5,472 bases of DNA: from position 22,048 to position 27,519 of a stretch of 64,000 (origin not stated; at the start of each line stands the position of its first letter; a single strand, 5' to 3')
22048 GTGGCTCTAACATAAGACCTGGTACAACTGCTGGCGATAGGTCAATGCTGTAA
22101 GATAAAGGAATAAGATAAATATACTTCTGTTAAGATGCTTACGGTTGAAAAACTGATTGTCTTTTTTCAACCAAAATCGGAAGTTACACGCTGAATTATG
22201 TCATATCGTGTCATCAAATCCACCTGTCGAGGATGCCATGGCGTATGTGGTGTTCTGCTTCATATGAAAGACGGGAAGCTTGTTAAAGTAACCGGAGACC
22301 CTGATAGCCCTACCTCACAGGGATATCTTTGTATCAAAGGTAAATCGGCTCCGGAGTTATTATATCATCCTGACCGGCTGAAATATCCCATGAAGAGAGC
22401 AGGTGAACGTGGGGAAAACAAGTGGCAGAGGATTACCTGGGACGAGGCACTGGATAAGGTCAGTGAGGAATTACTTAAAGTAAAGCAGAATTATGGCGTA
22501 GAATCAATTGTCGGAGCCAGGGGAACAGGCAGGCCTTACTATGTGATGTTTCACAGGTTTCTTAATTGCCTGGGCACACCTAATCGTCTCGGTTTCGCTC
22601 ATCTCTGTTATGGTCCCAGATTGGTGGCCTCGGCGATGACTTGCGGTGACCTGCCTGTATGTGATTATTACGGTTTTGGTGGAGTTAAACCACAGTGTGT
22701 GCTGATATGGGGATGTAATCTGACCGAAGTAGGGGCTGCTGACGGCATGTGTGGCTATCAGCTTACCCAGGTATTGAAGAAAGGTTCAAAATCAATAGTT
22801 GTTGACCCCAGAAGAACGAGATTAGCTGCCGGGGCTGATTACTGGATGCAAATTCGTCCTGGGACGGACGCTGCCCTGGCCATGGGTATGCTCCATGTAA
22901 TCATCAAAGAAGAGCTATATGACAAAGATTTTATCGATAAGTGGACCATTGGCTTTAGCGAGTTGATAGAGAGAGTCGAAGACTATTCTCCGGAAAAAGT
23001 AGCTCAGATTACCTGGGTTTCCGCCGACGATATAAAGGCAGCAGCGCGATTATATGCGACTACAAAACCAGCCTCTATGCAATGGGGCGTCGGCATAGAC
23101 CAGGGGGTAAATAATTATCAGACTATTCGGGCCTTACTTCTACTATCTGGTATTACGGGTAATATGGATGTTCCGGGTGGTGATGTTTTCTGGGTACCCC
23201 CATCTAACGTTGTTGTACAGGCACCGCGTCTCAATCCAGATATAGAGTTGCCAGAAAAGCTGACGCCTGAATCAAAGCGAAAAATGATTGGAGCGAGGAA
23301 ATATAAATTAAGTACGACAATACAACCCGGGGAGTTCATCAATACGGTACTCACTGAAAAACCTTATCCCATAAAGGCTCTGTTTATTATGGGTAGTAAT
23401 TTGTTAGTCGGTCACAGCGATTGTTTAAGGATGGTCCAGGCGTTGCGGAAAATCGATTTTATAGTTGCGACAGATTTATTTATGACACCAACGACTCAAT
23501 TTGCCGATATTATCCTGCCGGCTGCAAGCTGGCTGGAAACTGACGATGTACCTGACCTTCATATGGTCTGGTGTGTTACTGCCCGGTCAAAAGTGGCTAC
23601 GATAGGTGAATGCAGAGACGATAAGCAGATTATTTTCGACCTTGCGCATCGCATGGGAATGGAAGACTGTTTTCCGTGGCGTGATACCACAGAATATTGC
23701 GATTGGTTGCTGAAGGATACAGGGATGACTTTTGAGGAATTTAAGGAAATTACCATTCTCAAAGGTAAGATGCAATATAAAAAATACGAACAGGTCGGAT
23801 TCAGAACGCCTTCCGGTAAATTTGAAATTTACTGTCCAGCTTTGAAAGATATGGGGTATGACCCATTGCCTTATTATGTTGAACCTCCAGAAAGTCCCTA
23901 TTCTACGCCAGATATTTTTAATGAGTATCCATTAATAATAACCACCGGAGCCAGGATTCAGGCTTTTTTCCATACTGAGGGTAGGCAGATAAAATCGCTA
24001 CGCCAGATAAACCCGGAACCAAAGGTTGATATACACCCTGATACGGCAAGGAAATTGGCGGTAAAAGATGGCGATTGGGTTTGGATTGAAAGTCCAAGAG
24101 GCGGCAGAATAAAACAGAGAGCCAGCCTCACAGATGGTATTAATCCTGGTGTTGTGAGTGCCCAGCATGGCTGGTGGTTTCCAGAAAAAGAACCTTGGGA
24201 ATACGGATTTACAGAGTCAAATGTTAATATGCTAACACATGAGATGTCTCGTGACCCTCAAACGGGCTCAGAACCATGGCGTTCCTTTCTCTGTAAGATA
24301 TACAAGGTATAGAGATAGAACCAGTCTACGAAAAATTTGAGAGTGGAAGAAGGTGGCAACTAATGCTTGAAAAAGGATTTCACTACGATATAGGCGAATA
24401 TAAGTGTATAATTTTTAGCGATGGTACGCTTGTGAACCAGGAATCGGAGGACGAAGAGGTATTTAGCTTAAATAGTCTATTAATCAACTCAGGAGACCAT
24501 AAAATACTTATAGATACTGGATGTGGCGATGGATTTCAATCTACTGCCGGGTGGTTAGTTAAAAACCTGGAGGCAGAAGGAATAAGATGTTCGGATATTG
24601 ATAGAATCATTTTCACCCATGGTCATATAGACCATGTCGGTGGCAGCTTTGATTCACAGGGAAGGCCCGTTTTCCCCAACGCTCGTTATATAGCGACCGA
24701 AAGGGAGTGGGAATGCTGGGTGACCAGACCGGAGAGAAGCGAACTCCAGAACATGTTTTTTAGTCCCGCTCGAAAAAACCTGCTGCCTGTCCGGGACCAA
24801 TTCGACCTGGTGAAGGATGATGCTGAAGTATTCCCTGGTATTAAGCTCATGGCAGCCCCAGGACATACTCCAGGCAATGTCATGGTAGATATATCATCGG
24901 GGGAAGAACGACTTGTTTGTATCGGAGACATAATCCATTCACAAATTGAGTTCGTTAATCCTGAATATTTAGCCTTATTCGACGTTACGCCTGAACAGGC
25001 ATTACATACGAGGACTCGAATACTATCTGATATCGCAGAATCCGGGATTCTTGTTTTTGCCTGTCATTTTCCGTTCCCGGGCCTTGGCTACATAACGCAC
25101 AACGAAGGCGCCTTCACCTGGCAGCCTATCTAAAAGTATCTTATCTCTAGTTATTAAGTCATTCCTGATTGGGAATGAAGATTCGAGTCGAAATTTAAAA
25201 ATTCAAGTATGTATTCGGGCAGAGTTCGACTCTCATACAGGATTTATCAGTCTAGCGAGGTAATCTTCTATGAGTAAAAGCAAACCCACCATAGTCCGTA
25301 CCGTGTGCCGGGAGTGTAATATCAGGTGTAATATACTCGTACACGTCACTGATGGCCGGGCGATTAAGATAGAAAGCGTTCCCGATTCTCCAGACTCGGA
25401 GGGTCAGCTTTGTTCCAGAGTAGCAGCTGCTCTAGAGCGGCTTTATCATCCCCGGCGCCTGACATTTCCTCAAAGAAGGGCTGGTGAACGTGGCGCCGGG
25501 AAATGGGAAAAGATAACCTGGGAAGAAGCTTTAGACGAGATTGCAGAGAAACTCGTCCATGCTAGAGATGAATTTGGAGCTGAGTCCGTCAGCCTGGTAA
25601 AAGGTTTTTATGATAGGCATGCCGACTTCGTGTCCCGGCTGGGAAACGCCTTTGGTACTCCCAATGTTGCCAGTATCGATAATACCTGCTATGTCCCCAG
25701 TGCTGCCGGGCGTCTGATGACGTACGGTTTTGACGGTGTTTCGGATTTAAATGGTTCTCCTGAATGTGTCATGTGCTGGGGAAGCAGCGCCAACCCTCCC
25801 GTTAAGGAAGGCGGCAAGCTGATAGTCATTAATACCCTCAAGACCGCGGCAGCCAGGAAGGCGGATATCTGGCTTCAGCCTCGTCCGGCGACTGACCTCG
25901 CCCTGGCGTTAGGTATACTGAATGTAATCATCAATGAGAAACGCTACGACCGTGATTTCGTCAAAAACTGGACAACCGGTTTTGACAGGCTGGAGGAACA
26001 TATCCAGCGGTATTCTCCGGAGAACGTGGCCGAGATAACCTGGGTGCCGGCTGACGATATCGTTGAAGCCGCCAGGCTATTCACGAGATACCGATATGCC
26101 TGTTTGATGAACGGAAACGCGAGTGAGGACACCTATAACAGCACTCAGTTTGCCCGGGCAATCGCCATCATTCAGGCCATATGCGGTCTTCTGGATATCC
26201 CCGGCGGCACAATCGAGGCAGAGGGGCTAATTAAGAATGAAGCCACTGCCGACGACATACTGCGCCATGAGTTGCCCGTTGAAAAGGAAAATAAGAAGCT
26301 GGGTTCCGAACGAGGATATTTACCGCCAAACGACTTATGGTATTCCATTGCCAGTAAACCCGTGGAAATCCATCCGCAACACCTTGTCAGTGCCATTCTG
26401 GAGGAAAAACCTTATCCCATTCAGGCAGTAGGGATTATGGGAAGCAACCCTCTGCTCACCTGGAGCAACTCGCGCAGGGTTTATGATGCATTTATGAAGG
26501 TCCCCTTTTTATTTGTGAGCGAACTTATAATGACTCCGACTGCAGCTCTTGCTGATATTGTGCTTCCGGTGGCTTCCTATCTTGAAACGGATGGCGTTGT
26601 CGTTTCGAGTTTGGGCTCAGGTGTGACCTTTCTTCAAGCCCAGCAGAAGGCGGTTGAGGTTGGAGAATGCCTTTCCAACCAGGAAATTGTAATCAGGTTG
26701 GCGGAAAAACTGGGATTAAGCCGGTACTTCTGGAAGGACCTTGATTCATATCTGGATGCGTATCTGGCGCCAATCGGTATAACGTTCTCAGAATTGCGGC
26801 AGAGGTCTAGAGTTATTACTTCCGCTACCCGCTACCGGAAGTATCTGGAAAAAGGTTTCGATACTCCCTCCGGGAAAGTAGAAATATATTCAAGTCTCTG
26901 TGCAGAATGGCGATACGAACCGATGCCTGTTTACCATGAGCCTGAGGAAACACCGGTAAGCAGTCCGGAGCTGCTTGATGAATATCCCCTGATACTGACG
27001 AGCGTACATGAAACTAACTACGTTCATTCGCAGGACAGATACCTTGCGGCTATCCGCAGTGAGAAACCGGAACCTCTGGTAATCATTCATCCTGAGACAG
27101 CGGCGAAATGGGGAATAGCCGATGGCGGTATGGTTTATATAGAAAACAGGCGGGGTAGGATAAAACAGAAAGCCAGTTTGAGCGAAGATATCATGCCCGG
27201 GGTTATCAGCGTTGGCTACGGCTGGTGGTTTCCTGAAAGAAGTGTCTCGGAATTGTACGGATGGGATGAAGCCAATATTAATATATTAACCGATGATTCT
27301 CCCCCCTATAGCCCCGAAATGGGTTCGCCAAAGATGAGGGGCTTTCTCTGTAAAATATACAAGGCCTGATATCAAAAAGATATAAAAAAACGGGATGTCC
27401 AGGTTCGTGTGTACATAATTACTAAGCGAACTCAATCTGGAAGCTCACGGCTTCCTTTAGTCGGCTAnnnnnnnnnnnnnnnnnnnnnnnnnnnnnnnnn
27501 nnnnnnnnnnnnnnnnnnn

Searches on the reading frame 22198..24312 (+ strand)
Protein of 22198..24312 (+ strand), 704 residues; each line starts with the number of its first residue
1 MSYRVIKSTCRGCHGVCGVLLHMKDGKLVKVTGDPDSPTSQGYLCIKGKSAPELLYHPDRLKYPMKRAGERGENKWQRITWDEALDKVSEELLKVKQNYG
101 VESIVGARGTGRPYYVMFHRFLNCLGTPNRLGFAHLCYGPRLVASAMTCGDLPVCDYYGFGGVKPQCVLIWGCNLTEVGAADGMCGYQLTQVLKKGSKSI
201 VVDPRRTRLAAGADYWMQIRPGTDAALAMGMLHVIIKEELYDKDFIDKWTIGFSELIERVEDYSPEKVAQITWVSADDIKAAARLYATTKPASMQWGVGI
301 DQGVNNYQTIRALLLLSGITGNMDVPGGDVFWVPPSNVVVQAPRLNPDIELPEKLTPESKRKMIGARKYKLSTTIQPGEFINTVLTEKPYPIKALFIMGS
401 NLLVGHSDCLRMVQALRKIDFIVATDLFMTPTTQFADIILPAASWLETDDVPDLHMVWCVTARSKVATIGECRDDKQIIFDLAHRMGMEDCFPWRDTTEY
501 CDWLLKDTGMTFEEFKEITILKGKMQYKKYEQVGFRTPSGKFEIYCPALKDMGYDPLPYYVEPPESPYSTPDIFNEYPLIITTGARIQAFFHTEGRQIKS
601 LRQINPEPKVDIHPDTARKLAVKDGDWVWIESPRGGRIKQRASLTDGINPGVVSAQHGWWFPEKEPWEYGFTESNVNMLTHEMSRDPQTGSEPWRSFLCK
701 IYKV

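Call 23: search_protein_families(library=pfam, proteins=[window:22198-24312:+], max_evalue=0.0001)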
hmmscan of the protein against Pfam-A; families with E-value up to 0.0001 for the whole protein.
window:22198-24312:+ (704 aa): 3 families
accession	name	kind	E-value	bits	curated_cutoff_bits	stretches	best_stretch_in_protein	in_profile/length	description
PF00384.28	Molybdopterin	-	2.5e-44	152.2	24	1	60-484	1-352/353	Molybdopterin oxidoreductase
PF01568.27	Molydop_binding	-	7e-24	84.4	26.8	1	583-693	4-105/110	Molydopterin dinucleotide binding domain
PF04879.21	Molybdop_Fe4S4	-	2.7e-17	62.9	22.7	1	4-57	2-55/55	Molybdopterin oxidoreductase Fe4S4 domain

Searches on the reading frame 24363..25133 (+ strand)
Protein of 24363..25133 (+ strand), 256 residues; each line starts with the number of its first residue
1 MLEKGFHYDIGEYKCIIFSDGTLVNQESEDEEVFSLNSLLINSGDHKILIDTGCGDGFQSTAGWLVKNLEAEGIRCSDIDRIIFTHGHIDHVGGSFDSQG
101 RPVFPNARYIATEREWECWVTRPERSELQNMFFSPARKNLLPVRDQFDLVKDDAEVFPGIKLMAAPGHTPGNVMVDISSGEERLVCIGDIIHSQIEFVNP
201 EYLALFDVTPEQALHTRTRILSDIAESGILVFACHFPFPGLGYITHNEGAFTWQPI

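Call 81: search_protein_families(library=ncbifam, proteins=[window:24363-25133:+], max_evalue=1e-10)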
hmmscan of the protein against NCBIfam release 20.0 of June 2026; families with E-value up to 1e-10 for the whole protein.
window:24363-25133:+ (256 aa): 6 families
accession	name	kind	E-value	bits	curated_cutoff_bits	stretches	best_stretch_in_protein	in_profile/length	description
NF047979.1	lactonase_AidB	equivalog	8.3e-33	113.8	360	1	33-254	48-269/271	AidB family quorum-quenching N-acyl homoserine lactonase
NF047919.1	lactonase_YtnP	equivalog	4.4e-23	81.9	425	1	36-229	47-247/274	YtnP family quorum-quenching lactonase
NF045699.1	AHLLactAiiA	equivalog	5.5e-13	48.7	375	0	65-221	82-221/251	quorum-quenching N-acyl homoserine lactonase AiiA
NF047925.1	pyridox_lacton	equivalog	4.2e-12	46.4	325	0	28-221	27-238/268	4-pyridoxolactonase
NF012229.1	bla_class_B_core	domain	1.5e-11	44.6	100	1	29-175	8-136/139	metallo-beta-lactamase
NF033105.1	bla_subclass_B3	equivalog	1.7e-11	43.9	240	1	36-173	23-151/257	subclass B3 metallo-beta-lactamase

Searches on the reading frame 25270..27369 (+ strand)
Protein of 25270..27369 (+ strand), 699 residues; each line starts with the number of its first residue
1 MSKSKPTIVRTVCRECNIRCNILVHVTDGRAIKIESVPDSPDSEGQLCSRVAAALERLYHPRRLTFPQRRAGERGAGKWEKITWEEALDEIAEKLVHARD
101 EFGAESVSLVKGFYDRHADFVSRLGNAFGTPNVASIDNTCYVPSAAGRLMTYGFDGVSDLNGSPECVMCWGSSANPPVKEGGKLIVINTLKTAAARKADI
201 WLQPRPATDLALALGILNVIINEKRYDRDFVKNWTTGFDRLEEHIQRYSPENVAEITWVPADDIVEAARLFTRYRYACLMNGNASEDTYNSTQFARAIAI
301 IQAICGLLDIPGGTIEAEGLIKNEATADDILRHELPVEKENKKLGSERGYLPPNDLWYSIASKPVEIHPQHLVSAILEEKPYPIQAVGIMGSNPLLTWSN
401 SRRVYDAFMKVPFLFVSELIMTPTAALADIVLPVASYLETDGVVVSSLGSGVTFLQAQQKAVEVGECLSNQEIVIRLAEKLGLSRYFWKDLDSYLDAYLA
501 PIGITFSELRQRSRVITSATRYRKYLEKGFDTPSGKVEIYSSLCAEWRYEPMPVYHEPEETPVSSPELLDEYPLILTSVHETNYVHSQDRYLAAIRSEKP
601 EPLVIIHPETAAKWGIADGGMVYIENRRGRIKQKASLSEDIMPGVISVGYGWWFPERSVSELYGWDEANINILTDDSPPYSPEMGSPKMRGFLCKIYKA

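Call 23: search_protein_families(library=pfam, proteins=[window:25270-27369:+], max_evalue=0.0001)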
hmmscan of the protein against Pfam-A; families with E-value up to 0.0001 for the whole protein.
window:25270-27369:+ (699 aa): 3 families
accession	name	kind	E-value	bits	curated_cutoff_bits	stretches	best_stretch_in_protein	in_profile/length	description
PF00384.28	Molybdopterin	-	3.1e-27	96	24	1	63-479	1-352/353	Molybdopterin oxidoreductase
PF01568.27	Molydop_binding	-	1.5e-22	80.2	26.8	1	574-688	1-105/110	Molydopterin dinucleotide binding domain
PF04879.21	Molybdop_Fe4S4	-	8.5e-14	51.7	22.7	1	8-60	3-55/55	Molybdopterin oxidoreductase Fe4S4 domain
